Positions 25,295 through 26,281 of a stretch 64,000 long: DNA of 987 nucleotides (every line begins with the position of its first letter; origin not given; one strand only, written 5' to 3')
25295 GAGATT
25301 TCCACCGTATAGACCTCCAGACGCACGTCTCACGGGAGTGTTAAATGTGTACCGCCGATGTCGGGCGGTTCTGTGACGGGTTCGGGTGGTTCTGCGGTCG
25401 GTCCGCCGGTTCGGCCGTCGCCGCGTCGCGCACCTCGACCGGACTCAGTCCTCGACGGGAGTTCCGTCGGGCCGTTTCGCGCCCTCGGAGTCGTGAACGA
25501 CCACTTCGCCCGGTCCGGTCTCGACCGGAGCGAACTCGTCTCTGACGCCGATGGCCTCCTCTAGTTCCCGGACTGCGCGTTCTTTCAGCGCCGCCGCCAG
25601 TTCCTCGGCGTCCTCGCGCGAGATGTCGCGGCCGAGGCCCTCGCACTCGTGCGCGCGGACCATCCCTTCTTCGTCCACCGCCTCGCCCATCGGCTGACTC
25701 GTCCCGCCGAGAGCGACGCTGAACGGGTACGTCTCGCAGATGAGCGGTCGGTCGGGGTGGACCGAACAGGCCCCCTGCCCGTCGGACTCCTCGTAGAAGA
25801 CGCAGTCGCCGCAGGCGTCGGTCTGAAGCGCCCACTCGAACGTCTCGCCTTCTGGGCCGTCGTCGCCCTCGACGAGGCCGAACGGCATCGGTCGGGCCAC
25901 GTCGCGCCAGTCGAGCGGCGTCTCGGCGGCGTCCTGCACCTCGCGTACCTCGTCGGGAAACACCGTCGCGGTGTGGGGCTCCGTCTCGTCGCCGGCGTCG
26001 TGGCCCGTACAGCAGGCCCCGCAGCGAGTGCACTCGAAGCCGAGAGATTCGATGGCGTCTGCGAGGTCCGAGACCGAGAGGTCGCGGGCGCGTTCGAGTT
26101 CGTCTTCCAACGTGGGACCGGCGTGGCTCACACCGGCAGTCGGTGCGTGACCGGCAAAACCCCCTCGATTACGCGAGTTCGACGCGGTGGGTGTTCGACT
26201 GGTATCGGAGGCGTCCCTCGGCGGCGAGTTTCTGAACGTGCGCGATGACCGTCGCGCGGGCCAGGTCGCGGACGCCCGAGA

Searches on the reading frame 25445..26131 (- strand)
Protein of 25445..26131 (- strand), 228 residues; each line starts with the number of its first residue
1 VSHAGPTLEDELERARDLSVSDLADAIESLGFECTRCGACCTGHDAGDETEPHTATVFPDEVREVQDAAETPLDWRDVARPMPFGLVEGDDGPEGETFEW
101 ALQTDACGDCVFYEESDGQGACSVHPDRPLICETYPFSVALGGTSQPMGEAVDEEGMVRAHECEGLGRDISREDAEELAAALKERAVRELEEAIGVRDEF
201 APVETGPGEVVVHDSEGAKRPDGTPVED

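Call 12: search_protein_families(library=pfam, proteins=[window:25445-26131:-], max_evalue=0.01)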
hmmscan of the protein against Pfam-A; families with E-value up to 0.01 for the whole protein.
window:25445-26131:- (228 aa): 1 family
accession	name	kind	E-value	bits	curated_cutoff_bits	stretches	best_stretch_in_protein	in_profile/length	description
PF03692.20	CxxCxxCC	-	1.3e-11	45.4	23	1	33-163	1-84/85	Putative zinc- or iron-chelating domain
